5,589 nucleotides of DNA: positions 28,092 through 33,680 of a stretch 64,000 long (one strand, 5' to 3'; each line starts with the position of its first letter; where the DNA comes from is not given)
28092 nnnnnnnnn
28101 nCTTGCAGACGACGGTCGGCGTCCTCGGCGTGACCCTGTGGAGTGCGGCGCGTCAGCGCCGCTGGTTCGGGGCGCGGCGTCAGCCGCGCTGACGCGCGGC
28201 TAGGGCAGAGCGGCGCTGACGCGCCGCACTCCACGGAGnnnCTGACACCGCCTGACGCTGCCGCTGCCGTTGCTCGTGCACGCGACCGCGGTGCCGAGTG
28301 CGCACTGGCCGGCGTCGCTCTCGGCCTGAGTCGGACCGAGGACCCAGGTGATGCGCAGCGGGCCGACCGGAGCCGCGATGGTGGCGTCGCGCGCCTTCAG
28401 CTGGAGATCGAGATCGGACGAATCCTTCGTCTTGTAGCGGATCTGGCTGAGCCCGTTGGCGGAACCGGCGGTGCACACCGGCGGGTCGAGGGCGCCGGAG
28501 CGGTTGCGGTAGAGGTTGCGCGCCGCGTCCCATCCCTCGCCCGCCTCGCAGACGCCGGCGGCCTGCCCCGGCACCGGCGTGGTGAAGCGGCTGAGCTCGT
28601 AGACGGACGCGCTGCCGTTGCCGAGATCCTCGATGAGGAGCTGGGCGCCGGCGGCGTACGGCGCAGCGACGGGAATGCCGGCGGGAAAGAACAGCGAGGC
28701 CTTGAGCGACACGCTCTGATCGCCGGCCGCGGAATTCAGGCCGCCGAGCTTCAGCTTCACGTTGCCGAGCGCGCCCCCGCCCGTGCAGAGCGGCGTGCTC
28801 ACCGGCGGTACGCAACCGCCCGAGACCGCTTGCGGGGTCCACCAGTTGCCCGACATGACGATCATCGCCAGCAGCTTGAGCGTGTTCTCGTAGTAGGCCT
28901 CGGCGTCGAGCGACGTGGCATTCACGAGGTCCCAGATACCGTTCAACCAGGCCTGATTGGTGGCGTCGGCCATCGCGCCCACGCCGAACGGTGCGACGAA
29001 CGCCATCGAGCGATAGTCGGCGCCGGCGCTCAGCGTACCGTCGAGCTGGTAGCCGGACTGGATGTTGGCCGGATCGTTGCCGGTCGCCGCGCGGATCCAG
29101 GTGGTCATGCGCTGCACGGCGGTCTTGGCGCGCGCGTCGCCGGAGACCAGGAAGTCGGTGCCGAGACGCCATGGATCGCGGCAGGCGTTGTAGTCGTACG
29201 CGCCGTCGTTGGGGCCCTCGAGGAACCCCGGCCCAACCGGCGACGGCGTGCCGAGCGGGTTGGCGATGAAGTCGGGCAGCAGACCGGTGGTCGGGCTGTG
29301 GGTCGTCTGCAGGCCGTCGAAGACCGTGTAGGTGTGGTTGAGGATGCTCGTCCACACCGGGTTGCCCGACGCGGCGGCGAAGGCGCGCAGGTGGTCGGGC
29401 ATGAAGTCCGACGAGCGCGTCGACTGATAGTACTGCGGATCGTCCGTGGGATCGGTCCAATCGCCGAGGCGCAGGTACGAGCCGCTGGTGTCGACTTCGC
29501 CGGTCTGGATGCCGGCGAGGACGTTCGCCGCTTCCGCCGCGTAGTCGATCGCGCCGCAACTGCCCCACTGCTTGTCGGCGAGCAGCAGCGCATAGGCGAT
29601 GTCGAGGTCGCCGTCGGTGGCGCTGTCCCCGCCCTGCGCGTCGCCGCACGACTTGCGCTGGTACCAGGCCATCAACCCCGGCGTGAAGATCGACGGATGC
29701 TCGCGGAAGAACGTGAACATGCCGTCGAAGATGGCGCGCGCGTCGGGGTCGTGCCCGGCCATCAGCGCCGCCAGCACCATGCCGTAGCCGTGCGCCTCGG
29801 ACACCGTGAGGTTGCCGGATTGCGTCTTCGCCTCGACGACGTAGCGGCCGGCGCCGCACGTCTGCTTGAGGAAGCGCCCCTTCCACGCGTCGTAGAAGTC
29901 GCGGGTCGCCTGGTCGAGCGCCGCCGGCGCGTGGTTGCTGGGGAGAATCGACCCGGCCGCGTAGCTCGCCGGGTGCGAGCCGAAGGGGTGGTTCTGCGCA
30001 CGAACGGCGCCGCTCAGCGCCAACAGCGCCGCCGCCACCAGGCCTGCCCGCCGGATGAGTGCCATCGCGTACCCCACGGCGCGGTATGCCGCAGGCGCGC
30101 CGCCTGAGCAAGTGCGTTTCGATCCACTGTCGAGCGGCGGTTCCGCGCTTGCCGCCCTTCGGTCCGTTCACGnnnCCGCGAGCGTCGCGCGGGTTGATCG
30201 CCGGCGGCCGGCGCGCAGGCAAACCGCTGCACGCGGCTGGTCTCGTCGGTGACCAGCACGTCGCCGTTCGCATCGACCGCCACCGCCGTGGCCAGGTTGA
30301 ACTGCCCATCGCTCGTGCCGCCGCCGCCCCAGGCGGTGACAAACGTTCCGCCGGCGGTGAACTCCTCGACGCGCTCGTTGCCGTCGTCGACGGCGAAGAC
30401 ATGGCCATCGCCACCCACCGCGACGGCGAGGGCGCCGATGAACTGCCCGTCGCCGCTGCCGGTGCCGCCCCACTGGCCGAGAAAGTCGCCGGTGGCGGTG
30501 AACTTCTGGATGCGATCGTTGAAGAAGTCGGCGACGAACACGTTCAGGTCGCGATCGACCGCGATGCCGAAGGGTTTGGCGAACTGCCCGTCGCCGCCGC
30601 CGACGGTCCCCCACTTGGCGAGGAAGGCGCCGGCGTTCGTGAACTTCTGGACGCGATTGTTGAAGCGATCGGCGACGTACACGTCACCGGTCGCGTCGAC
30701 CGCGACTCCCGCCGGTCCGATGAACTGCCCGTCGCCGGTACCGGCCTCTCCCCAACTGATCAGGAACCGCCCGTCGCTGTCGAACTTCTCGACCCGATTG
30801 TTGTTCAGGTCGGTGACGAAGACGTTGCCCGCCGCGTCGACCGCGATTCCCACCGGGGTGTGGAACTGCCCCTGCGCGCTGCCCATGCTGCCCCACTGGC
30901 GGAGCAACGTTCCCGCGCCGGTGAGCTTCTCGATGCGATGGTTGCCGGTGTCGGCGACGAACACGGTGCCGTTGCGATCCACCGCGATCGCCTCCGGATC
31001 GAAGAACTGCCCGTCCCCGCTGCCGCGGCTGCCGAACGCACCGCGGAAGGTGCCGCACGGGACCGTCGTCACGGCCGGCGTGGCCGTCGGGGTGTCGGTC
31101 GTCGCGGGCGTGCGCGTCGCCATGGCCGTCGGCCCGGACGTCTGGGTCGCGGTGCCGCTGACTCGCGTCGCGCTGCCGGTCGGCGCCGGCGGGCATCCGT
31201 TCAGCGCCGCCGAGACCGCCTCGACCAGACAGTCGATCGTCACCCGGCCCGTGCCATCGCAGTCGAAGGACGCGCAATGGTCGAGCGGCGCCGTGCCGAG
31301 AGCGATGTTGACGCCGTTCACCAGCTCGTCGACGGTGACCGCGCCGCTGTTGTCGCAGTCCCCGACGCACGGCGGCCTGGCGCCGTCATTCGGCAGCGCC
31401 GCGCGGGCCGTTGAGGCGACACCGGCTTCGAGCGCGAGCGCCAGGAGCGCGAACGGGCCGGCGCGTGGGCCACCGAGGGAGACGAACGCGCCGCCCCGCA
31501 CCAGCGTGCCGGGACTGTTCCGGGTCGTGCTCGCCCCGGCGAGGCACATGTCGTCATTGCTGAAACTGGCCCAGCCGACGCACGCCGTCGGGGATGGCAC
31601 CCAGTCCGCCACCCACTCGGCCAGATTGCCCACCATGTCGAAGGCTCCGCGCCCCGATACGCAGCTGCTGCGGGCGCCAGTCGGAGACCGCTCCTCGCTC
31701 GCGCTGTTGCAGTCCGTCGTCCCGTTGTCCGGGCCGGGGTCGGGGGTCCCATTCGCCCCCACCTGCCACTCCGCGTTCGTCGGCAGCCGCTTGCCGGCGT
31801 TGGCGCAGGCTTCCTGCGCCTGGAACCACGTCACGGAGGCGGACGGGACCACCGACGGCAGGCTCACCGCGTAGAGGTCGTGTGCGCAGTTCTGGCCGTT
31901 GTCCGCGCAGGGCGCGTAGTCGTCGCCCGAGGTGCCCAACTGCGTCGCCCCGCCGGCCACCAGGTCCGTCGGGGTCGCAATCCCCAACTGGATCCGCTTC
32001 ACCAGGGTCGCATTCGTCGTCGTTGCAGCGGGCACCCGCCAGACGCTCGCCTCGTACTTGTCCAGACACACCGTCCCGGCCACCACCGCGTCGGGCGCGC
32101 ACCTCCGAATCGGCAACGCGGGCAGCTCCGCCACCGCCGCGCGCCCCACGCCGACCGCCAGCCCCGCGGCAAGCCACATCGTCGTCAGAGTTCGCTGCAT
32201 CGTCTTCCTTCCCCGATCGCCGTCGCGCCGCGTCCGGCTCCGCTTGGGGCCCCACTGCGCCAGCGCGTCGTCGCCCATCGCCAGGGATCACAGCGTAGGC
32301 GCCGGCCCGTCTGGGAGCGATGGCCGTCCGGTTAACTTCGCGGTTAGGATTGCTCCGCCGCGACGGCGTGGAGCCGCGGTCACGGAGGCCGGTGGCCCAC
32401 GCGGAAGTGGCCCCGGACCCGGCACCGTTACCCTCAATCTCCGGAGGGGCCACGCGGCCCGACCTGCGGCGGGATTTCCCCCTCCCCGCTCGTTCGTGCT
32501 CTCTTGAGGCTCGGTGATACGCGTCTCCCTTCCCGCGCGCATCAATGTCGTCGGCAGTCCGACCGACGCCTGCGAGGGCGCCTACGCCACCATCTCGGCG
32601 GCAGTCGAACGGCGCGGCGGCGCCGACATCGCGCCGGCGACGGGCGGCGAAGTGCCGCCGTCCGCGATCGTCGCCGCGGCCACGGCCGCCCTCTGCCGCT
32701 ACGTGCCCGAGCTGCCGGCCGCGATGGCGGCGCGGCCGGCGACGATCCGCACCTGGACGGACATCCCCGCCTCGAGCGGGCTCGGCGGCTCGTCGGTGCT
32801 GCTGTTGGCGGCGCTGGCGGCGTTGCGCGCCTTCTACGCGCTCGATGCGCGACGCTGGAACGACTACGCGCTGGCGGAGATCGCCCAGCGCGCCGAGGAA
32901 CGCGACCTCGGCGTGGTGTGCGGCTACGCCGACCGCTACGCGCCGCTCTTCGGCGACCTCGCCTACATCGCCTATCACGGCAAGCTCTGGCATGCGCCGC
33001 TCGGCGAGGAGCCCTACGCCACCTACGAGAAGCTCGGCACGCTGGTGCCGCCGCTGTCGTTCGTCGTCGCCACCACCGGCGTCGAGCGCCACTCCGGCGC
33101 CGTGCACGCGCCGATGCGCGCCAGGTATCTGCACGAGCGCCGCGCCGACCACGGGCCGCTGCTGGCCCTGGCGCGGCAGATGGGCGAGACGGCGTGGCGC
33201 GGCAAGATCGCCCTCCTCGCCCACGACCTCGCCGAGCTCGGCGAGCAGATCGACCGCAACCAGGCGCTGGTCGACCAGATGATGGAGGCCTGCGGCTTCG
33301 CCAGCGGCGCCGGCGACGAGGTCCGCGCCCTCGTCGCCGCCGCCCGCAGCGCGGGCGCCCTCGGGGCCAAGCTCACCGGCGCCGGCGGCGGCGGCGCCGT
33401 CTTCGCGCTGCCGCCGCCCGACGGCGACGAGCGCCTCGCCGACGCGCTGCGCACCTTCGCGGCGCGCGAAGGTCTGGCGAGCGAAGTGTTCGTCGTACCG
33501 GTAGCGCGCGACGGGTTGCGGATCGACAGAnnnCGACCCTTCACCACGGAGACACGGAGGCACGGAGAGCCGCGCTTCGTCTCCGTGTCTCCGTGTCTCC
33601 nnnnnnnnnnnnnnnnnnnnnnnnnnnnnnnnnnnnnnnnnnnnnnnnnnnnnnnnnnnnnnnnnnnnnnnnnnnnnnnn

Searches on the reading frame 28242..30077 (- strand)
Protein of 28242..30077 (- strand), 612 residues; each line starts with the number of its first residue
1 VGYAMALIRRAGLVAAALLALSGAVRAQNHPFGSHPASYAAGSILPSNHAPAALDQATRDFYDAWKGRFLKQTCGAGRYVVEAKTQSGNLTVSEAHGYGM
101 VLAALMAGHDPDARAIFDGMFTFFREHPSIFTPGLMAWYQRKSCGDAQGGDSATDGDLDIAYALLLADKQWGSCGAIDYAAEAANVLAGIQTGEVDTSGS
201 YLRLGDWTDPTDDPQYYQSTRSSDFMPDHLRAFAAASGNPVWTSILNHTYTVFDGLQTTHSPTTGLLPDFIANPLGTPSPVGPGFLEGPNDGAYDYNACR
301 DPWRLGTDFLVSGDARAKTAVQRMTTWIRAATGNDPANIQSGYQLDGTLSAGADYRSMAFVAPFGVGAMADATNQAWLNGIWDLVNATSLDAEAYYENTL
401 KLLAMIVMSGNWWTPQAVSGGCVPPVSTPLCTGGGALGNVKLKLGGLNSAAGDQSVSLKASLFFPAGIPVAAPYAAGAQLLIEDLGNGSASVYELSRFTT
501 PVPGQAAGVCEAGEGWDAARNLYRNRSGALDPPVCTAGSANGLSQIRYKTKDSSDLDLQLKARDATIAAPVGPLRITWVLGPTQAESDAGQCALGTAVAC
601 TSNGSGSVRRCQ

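Call 39: search_protein_families(library=pfam, proteins=[window:28242-30077:-])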
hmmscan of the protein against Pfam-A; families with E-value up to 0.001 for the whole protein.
window:28242-30077:- (612 aa): 1 family
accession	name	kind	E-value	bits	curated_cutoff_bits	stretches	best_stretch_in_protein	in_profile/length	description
PF01270.23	Glyco_hydro_8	-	6.5e-27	94.9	24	1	57-407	23-338/341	Glycosyl hydrolases family 8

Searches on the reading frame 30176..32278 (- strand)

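Call 39: search_protein_families(library=pfam, proteins=[window:30176-32278:-])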
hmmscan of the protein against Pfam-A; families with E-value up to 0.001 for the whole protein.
window:30176-32278:- (701 aa): 10 families
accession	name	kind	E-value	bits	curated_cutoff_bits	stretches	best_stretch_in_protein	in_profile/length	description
PF01436.27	NHL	-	3e-31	106.3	20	3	521-546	3-28/28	NHL repeat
PF03781.23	FGE-sulfatase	-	5.7e-12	46.3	23.3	1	138-251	85-222/255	Sulfatase-modifying factor enzyme 1-like domain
PF13449.12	Phytase-like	-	1.5e-09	38.7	27.6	1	422-462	59-104/284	Esterase-like activity of phytase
PF17170.10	DUF5128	-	2.4e-09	37.3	22.9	1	532-601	55-126/321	6-bladed beta-propeller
PF08450.18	SGL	-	2.6e-09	37.5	26.3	0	474-506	185-217/246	SMP-30/Gluconolactonase/LRE-like region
PF24684.1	Vgb_lyase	-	9.8e-07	28.3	50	1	428-598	57-212/290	Virginiamycin B lyase family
PF25021.1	TEN_NHL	-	1.2e-06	28.2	27.1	0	421-452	325-356/357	Teneurin NHL domain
PF02393.21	US22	-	7.6e-06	26.4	35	0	612-637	76-102/124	US22 like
PF06739.17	SBBP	-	3.6e-05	24.1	20.5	0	474-489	14-29/38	Beta-propeller repeat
PF00036.39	EF-hand_1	-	0.00027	20.7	25.4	0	338-356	9-27/29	EF hand domain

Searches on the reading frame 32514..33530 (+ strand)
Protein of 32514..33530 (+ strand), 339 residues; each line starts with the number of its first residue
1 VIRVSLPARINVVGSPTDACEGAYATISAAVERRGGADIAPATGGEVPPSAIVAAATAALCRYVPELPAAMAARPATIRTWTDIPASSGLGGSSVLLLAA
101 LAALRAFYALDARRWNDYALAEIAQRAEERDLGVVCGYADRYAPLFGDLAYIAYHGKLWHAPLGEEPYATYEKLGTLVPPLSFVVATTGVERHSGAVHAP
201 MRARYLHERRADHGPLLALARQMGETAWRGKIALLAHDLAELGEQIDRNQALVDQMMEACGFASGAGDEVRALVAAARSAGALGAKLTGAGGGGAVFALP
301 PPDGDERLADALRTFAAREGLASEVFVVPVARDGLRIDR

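Call 11: search_protein_families(library=pfam, proteins=[window:32514-33530:+])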
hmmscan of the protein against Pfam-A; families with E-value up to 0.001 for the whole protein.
window:32514-33530:+ (339 aa): 2 families
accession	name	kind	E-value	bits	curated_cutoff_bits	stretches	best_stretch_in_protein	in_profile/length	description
PF08544.19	GHMP_kinases_C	-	1e-13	51.9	21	1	233-315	4-82/85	GHMP kinases C terminal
PF00288.32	GHMP_kinases_N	-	7e-13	49.1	22.3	1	59-147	9-86/87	GHMP kinases N terminal domain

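Call 40: find_homologous_proteins(query=window:32514-33530:+, max_evalue=1e-40)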
Query window:32514-33530:+ (339 aa): 908 proteins with E <= 1e-40 among 8000 candidates; the best 120 are listed.
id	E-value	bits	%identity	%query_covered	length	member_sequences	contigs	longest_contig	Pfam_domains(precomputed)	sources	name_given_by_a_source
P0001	4.6e-215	731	100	100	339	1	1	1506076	PF00288.33,PF08544.19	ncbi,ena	-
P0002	6.7e-191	652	89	100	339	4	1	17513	PF00288.33,PF08544.19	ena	-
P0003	7.4e-183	625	85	100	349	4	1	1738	PF00288.33,PF08544.19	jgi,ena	-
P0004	1.6e-178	611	85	100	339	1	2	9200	PF00288.33,PF08544.19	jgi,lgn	jgi:galactokinase/mevalonate kinase-like predicted kinase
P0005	4.7e-173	593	83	100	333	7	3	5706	PF00288.33,PF08544.19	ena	-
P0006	1.8e-172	591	84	100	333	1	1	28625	PF00288.33,PF08544.19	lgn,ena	-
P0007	6.6e-172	589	83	100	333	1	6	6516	PF00288.33,PF08544.19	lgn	-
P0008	8.9e-171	586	83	100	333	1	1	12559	PF00288.33,PF08544.19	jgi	jgi:galactokinase/mevalonate kinase-like predicted kinase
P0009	3.2e-169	581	83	100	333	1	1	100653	PF00288.33,PF08544.19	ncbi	ncbi:MAG: hypothetical protein U0802_06175 [Candidatus Binatia bacterium]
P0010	1.5e-168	578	80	99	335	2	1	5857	PF00288.33,PF08544.19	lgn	-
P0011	3.2e-167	574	81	99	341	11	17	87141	PF00288.33,PF08544.19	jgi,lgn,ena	-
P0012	7.0e-167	573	82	100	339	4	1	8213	PF00288.33,PF08544.19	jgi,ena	-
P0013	6.3e-166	570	80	100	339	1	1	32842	PF00288.33,PF08544.19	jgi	jgi:galactokinase/mevalonate kinase-like predicted kinase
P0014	3.0e-164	564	79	100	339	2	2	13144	PF00288.33,PF08544.19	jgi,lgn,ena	-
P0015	4.8e-159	547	78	100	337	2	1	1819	PF00288.33,PF08544.19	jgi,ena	-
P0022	1.8e-147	509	88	78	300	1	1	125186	PF00288.33,PF08544.19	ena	-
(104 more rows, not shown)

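Call 41: find_encoding_contigs(protein=P0001, flank=1000, max_places=2)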
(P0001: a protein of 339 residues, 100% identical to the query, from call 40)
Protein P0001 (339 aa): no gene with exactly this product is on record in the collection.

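Call 42: find_encoding_contigs(protein=P0002, flank=10000, max_places=2)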
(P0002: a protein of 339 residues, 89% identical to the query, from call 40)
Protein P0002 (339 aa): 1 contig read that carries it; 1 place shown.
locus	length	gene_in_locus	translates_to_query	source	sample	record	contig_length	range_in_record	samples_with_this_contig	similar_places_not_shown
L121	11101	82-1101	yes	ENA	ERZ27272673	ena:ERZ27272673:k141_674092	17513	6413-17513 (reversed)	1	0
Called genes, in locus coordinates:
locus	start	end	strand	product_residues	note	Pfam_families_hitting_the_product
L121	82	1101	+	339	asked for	PF00288:GHMP_kinases_N, PF08544:GHMP_kinases_C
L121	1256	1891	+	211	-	PF00483:NTP_transferase, PF12804:NTP_transf_3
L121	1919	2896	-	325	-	PF13391:HNH_2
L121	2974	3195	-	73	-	-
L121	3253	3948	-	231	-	PF00480:ROK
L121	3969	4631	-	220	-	PF06026:Rib_5-P_isom_A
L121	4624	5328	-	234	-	PF01182:Glucosamine_iso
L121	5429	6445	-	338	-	PF03446:NAD_binding_2, PF03807:F420_oxidored (weak), PF00393:6PGD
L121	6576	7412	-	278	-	PF02634:FdhD-NarQ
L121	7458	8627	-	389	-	PF01546:Peptidase_M20 (weak), PF04389:Peptidase_M28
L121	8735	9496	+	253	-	PF00378:ECH_1, PF16113:ECH_2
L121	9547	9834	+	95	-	PF00873:ACR_tran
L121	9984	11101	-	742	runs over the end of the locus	-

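Call 43: find_encoding_contigs(protein=P0009, flank=10000, max_places=2)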
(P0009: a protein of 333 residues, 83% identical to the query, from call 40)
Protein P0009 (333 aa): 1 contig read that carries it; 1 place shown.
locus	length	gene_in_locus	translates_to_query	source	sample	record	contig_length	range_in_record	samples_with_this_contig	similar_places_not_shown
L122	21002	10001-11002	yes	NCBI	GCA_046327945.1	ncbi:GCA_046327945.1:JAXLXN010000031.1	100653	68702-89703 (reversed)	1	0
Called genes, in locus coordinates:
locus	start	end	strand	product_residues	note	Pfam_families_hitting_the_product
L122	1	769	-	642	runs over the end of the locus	PF00662:Proton_antipo_N, PF00361:Proton_antipo_M, PF01010:Proton_antipo_C (faint)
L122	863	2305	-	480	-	PF00033:Cytochrome_B, PF13631:Cytochrom_B_N_2, PF00032:Cytochrom_B_C (weak), PF00034:Cytochrom_C (faint), PF13442:Cytochrome_CBB3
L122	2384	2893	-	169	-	PF10399:UCR_Fe-S_N (weak), PF00355:Rieske (weak)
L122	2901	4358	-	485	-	PF13442:Cytochrome_CBB3 (weak), PF00034:Cytochrom_C, PF13442:Cytochrome_CBB3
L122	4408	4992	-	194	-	PF00510:COX3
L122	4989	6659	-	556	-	PF00115:COX1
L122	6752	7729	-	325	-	PF02790:COX2_TM, PF00116:COX2, PF00034:Cytochrom_C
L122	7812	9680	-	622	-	PF01270:Glyco_hydro_8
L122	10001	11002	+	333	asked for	PF00288:GHMP_kinases_N, PF08544:GHMP_kinases_C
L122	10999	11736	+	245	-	PF00483:NTP_transferase, PF12804:NTP_transf_3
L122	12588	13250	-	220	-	PF00455:DeoRC (faint), PF06026:Rib_5-P_isom_A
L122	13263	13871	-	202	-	PF01182:Glucosamine_iso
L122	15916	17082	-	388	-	PF01546:Peptidase_M20 (weak), PF04389:Peptidase_M28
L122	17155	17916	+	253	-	PF00378:ECH_1, PF16113:ECH_2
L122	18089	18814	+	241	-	PF03243:MerB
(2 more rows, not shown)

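Call 47: find_encoding_contigs(protein=P0022, flank=10000, max_places=1)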
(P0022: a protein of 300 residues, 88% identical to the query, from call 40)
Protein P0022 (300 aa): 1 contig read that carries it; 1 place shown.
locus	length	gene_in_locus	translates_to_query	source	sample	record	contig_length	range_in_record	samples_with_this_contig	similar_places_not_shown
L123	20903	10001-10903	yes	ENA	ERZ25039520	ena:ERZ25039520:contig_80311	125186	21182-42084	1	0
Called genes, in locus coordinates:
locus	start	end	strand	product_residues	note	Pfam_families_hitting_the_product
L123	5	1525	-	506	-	PF00033:Cytochrome_B, PF14358:DUF4405 (faint), PF13631:Cytochrom_B_N_2, PF13442:Cytochrome_CBB3 (weak)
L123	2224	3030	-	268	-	PF00034:Cytochrom_C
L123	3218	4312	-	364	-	-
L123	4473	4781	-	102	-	-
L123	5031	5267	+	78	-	-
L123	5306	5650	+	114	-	-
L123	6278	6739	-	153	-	-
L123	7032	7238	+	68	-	-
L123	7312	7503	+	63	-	-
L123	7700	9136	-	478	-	PF01270:Glyco_hydro_8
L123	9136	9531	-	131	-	-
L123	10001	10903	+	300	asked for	PF00288:GHMP_kinases_N, PF08544:GHMP_kinases_C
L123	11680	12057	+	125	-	-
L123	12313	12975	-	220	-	PF00455:DeoRC (faint), PF06026:Rib_5-P_isom_A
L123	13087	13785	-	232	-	PF01182:Glucosamine_iso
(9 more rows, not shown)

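Call 48: find_encoding_contigs(protein=P0006, flank=10000, max_places=1)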
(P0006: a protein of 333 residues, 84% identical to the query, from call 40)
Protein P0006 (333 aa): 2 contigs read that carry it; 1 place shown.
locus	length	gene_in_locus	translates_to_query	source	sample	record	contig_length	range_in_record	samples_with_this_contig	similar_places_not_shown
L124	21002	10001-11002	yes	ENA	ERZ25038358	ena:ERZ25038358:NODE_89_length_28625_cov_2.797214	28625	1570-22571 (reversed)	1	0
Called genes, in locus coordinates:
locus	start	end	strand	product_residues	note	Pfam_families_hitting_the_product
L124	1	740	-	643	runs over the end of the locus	PF00662:Proton_antipo_N, PF00361:Proton_antipo_M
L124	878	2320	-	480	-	PF00033:Cytochrome_B, PF13631:Cytochrom_B_N_2, PF00032:Cytochrom_B_C (weak), PF00034:Cytochrom_C (faint), PF13442:Cytochrome_CBB3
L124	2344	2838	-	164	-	PF00355:Rieske (weak)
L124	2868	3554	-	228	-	PF13442:Cytochrome_CBB3 (weak), PF00034:Cytochrom_C (weak), PF13442:Cytochrome_CBB3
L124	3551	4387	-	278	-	-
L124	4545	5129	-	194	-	PF00510:COX3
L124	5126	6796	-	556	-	PF00115:COX1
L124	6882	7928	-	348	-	PF02790:COX2_TM, PF00116:COX2, PF00034:Cytochrom_C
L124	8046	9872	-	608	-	PF01270:Glyco_hydro_8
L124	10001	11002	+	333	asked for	PF00288:GHMP_kinases_N, PF08544:GHMP_kinases_C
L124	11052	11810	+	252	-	PF00483:NTP_transferase, PF12804:NTP_transf_3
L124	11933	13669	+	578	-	-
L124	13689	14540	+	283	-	-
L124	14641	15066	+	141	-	PF04828:GFA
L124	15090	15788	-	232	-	PF00480:ROK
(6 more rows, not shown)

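Call 49: find_encoding_contigs(protein=P0011, flank=10000, max_places=2)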
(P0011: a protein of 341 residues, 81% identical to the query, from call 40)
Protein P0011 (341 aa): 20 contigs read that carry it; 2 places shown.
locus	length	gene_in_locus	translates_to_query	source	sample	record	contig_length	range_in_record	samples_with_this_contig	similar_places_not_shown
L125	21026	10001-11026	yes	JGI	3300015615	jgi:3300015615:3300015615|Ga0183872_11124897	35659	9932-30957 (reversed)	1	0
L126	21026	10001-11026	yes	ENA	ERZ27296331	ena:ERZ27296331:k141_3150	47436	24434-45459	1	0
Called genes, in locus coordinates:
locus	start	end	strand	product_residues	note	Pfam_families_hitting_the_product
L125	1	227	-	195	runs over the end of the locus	PF00510:COX3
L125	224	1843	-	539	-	PF00115:COX1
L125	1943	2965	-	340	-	PF02790:COX2_TM, PF00116:COX2, PF00034:Cytochrom_C, PF13442:Cytochrome_CBB3 (weak)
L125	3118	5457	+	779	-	-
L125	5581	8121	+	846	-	PF24251:DUF7453 (faint)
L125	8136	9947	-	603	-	PF01270:Glyco_hydro_8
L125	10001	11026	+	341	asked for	PF00288:GHMP_kinases_N, PF08544:GHMP_kinases_C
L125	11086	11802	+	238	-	PF00483:NTP_transferase, PF12804:NTP_transf_3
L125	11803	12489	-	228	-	PF00480:ROK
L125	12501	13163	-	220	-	PF00455:DeoRC (faint), PF06026:Rib_5-P_isom_A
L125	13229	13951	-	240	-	PF01182:Glucosamine_iso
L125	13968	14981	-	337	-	PF03446:NAD_binding_2, PF03807:F420_oxidored (weak), PF00393:6PGD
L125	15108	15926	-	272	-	PF02634:FdhD-NarQ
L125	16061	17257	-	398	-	PF01546:Peptidase_M20 (weak), PF04389:Peptidase_M28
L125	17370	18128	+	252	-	PF00378:ECH_1, PF16113:ECH_2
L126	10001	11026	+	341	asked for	PF00288:GHMP_kinases_N, PF08544:GHMP_kinases_C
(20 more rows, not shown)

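Call 63: find_related_loci(query=P0001, collection=metagenome_contigs, flank=10000)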
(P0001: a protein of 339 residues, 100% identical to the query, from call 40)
Query P0001 (339 aa) in metagenome_contigs; peptide patterns used: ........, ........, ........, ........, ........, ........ (x = any residue, [..] = any of these).
600 stretches matched a pattern (row limit reached: there are more); 5 encode a relative of the query (tblastn E <= 1e-3); 5 distinct loci.
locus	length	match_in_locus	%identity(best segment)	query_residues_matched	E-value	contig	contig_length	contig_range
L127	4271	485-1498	82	1-338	8e-155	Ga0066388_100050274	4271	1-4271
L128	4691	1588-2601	78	1-338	9e-147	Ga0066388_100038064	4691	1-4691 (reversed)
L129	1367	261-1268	77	1-337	1e-133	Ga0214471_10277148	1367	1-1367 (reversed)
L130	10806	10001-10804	73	2-269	1e-122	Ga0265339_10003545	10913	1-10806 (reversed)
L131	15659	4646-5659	74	2-339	2e-142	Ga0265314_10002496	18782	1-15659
